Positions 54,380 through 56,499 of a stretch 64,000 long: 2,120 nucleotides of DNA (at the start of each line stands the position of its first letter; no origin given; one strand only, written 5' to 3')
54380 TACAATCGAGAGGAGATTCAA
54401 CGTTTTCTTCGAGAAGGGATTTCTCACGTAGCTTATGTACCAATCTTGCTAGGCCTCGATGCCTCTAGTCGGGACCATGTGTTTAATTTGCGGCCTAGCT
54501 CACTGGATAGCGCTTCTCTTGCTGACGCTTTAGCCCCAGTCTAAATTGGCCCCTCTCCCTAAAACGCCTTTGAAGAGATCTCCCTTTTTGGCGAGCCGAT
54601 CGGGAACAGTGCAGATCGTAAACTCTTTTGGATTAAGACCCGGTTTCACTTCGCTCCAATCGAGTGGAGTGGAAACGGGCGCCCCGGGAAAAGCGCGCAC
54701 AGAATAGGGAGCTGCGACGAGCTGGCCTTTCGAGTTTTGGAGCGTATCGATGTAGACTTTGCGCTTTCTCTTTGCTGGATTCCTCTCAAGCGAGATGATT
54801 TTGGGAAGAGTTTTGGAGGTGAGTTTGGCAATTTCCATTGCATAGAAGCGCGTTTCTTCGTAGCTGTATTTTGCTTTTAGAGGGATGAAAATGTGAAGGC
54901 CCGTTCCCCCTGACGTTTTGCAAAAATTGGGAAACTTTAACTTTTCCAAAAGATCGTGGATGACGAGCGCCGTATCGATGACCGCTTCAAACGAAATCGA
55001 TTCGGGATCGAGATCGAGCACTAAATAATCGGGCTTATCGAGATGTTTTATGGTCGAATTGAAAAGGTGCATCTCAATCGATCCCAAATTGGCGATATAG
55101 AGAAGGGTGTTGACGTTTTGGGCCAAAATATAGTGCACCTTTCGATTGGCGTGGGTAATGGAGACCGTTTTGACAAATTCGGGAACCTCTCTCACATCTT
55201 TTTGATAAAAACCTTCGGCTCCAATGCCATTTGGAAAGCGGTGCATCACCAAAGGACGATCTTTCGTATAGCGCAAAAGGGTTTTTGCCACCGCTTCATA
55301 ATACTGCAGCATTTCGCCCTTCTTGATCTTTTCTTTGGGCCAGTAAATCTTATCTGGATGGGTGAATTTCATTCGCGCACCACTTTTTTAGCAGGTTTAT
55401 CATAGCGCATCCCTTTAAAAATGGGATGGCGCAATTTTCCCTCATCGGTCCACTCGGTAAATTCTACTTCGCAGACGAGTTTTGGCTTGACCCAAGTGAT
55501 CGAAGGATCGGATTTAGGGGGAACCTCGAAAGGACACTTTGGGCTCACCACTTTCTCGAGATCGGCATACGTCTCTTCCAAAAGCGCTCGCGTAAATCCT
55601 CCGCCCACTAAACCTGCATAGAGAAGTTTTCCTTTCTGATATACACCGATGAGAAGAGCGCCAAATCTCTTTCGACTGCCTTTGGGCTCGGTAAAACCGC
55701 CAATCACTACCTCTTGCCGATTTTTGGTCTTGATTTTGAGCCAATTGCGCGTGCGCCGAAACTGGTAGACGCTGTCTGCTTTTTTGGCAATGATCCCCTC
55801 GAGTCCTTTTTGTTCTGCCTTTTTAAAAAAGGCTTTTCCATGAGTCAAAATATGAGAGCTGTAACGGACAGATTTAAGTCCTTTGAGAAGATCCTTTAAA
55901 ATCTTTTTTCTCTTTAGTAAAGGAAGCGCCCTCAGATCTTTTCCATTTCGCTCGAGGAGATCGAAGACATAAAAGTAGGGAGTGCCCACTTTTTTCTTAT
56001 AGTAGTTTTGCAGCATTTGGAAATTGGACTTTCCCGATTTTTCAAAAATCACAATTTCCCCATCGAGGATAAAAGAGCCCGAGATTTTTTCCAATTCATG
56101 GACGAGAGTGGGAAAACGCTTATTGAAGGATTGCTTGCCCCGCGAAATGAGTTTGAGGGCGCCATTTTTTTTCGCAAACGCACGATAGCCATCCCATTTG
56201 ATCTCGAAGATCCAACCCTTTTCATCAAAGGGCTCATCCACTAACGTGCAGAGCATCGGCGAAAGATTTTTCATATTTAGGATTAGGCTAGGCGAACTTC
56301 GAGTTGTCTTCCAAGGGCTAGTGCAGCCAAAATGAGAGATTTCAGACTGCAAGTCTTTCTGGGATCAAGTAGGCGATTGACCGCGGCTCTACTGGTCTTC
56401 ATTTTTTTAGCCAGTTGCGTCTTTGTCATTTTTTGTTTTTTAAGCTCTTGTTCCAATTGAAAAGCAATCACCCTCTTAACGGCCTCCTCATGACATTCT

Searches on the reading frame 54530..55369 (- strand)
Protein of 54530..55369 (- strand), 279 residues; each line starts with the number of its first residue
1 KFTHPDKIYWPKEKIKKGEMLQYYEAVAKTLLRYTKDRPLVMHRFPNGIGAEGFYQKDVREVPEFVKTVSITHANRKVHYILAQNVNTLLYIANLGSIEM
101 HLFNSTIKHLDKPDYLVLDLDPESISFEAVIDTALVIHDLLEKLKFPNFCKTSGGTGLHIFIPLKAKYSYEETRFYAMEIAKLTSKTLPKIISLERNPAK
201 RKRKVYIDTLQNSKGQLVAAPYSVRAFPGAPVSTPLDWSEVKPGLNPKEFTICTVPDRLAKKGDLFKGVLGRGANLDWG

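Call 42: search_protein_families(library=pfam, proteins=[window:54530-55369:-], max_evalue=0.01)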
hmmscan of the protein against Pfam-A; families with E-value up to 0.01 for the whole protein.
window:54530-55369:- (279 aa): 2 families
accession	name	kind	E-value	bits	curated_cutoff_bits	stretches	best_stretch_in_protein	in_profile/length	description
PF21686.3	LigD_Prim-Pol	-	6e-84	282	27.4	1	17-266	2-254/254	LigD, primase-polymerase domain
PF01896.25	DNA_primase_S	-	0.00057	20.7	26.8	1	128-238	22-163/163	DNA primase small subunit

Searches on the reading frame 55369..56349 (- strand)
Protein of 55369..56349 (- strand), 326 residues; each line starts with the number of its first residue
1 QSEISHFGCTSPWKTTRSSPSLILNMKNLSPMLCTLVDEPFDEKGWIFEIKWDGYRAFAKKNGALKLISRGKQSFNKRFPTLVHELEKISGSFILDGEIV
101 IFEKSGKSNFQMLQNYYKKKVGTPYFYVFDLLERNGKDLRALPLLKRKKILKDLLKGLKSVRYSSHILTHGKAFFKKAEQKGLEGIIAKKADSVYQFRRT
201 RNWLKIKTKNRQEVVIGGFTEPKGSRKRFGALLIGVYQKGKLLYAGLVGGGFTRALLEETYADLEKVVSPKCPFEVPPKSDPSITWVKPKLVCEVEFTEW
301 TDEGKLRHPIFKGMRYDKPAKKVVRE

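Call 42: search_protein_families(library=pfam, proteins=[window:55369-56349:-], max_evalue=0.01)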
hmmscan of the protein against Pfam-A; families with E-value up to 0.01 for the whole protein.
window:55369-56349:- (326 aa): 4 families
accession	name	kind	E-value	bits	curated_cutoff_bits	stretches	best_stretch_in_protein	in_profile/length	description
PF01068.26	DNA_ligase_A_M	-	1.5e-32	113.4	26.2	1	31-207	1-204/204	ATP dependent DNA ligase domain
PF04679.21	DNA_ligase_A_C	-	3.1e-29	101.7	27.5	1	226-318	2-94/94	ATP dependent DNA ligase C terminal region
PF09414.15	RNA_ligase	-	5.4e-08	33.6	27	1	46-207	3-171/171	RNA ligase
PF01331.24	mRNA_cap_enzyme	-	0.00012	22.4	29.6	1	65-176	40-142/194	mRNA capping enzyme, catalytic domain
